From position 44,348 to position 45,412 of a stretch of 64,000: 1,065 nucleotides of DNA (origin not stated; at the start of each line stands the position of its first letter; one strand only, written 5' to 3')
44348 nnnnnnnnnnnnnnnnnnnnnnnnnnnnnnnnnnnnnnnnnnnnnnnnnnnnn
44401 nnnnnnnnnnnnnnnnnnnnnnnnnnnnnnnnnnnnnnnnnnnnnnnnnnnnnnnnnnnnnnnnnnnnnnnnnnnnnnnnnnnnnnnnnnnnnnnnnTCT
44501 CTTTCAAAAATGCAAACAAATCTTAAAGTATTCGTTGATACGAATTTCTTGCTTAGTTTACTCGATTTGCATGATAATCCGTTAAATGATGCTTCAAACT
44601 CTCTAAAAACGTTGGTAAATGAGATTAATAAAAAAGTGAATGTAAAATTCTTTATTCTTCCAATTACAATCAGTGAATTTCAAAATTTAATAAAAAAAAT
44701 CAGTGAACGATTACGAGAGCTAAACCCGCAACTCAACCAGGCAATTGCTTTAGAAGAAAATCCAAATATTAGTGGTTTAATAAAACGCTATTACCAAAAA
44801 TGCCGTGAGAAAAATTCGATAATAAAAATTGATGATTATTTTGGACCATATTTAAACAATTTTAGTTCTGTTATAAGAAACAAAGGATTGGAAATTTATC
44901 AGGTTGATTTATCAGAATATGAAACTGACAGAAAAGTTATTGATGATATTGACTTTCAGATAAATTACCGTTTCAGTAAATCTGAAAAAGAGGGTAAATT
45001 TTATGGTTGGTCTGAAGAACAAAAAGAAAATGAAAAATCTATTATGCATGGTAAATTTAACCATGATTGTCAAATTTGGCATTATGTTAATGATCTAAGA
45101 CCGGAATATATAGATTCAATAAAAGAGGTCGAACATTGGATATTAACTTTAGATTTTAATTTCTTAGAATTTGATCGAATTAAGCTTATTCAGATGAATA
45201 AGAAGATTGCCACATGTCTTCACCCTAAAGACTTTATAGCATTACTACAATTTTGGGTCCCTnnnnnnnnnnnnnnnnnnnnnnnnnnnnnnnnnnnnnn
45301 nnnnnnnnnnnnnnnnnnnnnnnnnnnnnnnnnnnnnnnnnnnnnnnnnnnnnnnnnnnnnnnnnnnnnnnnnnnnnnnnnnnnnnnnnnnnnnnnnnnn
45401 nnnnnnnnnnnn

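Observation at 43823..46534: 903-aa single protein combining a PIN-like domain, long coiled coil and DUF4435/Toprim-like C-terminus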

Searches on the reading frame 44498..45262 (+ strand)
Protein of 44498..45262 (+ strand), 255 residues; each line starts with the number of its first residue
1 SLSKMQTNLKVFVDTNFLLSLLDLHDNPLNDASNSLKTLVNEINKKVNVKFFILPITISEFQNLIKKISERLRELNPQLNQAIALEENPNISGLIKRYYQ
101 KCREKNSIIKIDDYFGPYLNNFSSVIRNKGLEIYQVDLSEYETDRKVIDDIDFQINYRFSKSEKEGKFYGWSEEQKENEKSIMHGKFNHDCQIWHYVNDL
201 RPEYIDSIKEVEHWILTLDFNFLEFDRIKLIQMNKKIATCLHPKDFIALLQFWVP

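Call 74: search_solved_structures(query=A7, max_evalue=10, show_alignments=4)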
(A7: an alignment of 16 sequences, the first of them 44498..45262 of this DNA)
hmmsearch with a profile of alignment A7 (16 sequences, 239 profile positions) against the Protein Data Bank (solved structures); distinct sequences matched with E-value up to 10: 18.
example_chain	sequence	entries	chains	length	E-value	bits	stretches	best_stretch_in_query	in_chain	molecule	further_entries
6emw_D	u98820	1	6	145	0.024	17.2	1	37-105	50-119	ATP-dependent Clp protease ATP-binding subunit ClpC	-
6srb_A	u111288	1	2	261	0.025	17.2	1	87-148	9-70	Uncharacterized protein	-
6qld_Z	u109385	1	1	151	0.06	15.9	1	150-213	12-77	Inner kinetochore subunit NKP2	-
10dq_Z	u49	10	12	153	0.062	15.9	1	149-213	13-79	Inner kinetochore subunit NKP2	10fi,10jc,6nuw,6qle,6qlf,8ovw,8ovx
8h9e_O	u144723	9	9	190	0.26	13.8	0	68-129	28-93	ATP synthase subunit O, mitochondrial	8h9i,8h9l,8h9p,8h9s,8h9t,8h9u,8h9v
2kld_A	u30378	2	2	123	0.52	12.9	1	29-101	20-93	Polycystin-2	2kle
2be3_A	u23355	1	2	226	0.57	12.7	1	106-176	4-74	GTP pyrophosphokinase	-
2l42_A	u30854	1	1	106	0.64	12.6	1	85-117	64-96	DNA-binding protein RAP1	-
1a4u_A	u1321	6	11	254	0.85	12.2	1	35-93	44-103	ALCOHOL DEHYDROGENASE | PROTEIN (ALCOHOL DEHYDROGENASE)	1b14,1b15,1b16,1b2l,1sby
6j5i_S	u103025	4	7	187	0.97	12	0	67-129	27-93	ATP synthase subunit O, mitochondrial | ATP synthase peripheral stalk subunit OSCP, mitochondrial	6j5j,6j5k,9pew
3rj5_A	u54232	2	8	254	1.1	11.8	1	35-92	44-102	Alcohol dehydrogenase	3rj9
9ip4_B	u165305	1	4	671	1.1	11.8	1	54-121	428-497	Maltose/maltodextrin-binding periplasmic protein,Polymerase cofactor VP35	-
9ip2_B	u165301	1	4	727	1.2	11.6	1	54-121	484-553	Maltose/maltodextrin-binding periplasmic protein,Polymerase cofactor VP35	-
9bxu_S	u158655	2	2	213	1.3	11.6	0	67-129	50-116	ATP synthase subunit O, mitochondrial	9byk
9pex_O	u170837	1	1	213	1.4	11.4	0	67-129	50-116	ATP synthase peripheral stalk subunit OSCP, mitochondrial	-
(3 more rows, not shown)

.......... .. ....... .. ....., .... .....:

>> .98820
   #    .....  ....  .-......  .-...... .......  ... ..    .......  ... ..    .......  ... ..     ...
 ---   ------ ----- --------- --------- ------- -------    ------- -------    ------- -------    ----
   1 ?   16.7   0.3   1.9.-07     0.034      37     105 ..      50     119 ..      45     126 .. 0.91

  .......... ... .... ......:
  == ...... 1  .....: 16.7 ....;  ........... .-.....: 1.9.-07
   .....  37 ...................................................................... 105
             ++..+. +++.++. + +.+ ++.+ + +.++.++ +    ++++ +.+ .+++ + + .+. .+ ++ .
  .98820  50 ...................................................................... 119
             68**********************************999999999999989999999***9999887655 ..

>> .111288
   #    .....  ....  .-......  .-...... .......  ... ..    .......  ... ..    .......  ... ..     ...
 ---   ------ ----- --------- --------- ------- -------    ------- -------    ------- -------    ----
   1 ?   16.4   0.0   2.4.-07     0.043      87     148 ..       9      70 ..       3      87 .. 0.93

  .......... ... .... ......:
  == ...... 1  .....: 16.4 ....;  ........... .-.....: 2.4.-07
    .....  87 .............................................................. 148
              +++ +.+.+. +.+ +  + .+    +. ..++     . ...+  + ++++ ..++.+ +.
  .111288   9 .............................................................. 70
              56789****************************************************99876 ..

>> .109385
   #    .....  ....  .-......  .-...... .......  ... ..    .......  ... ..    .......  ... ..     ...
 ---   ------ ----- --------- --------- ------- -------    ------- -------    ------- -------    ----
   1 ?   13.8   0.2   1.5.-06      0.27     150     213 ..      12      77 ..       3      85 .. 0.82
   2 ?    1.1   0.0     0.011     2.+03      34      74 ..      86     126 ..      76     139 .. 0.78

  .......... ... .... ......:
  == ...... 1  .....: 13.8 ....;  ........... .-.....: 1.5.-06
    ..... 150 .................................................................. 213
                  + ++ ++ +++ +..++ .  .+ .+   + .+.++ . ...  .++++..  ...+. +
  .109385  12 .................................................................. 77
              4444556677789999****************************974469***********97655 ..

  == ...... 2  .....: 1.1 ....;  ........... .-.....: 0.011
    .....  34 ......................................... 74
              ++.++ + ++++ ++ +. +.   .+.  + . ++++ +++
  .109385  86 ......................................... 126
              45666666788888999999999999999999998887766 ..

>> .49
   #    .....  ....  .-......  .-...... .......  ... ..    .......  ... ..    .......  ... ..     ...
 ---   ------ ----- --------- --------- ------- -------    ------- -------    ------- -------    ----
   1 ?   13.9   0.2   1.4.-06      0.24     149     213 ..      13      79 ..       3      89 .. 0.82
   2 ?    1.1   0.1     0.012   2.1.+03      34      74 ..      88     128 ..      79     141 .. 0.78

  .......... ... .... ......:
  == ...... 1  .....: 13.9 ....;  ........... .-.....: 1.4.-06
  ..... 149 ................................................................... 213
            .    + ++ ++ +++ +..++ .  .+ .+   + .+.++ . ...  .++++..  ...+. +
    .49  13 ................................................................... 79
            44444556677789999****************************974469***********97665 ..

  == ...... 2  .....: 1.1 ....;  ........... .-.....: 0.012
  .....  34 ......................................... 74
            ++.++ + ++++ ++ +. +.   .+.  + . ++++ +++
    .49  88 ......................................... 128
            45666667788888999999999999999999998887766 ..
